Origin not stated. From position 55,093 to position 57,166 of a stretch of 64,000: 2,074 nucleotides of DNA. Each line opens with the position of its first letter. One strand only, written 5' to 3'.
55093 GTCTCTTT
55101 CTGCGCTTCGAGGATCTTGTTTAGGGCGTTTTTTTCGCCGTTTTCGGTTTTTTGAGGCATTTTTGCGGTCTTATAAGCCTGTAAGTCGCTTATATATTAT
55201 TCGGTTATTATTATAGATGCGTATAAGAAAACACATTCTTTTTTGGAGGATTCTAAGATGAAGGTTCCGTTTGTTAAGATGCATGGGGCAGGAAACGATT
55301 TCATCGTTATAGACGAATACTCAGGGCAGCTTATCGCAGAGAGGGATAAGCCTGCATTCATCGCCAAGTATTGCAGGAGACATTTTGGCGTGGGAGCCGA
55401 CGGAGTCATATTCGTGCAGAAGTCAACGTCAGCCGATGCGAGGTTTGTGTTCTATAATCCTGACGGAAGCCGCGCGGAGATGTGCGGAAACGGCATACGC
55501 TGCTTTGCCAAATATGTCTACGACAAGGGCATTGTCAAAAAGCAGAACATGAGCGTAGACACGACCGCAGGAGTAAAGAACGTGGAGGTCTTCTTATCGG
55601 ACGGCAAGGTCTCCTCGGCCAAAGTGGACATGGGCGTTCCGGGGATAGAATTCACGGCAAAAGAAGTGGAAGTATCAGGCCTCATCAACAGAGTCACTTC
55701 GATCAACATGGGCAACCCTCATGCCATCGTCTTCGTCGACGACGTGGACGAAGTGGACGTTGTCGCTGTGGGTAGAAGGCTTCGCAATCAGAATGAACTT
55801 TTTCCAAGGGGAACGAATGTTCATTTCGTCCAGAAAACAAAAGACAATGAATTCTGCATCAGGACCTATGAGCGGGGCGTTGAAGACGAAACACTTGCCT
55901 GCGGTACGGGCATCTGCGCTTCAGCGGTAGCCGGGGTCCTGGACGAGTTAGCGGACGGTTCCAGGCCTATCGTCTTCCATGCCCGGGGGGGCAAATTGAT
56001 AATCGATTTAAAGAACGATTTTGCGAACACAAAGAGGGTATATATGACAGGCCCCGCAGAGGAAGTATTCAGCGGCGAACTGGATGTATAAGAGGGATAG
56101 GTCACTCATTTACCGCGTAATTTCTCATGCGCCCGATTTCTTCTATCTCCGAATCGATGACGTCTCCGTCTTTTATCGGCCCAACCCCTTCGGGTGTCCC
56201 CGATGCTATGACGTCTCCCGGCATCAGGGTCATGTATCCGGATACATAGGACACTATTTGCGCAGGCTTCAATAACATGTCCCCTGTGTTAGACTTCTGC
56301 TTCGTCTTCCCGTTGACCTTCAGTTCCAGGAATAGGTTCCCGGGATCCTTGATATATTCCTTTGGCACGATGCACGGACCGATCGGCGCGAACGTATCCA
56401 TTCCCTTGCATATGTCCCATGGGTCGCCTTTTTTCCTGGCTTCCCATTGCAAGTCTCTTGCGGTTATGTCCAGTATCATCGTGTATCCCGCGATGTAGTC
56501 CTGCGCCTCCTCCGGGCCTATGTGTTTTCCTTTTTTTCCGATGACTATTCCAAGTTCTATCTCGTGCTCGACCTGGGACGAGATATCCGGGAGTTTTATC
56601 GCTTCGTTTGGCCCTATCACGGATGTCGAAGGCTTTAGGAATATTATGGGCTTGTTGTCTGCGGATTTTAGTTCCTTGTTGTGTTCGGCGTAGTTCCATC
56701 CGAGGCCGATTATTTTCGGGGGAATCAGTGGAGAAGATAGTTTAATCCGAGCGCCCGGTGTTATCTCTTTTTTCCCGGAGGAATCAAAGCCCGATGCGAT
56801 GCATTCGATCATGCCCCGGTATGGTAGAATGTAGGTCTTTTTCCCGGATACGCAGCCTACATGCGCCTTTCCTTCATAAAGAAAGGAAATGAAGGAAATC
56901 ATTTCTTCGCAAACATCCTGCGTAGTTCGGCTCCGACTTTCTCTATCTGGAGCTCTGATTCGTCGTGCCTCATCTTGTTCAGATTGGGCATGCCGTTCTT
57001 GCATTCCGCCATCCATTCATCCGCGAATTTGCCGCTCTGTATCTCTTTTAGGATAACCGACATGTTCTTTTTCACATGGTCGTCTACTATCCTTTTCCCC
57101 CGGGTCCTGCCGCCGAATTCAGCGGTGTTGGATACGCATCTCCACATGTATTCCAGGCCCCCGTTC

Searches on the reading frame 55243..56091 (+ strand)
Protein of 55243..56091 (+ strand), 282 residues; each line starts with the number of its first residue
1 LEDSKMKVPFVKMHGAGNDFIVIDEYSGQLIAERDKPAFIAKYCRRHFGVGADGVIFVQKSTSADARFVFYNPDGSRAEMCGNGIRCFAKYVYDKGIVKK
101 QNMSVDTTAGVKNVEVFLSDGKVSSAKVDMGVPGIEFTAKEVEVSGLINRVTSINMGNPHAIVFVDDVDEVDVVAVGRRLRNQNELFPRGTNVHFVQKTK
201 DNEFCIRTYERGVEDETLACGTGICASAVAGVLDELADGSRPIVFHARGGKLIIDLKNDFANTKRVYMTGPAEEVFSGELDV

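Call 20: search_protein_families(library=pfam, proteins=[window:55243-56091:+], max_evalue=0.01)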
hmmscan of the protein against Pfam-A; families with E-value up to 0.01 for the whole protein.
window:55243-56091:+ (282 aa): 2 families
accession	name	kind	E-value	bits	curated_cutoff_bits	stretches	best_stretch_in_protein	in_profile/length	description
PF01678.24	DAP_epimerase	-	2.5e-63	212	34.7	2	10-133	1-118/121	Diaminopimelate epimerase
PF05544.16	Pro_racemase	-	3.6e-06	26.7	27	1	55-147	58-153/325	Proline racemase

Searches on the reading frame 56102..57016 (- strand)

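Call 20: search_protein_families(library=pfam, proteins=[window:56102-57016:-], max_evalue=0.01)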
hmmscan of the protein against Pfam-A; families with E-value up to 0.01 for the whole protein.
window:56102-57016:- (304 aa): 1 family
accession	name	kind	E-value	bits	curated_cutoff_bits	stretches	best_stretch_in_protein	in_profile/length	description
PF01557.24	FAA_hydrolase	-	4.7e-66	222.9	23.9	1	101-299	1-211/214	Fumarylacetoacetate (FAA) hydrolase C-terminal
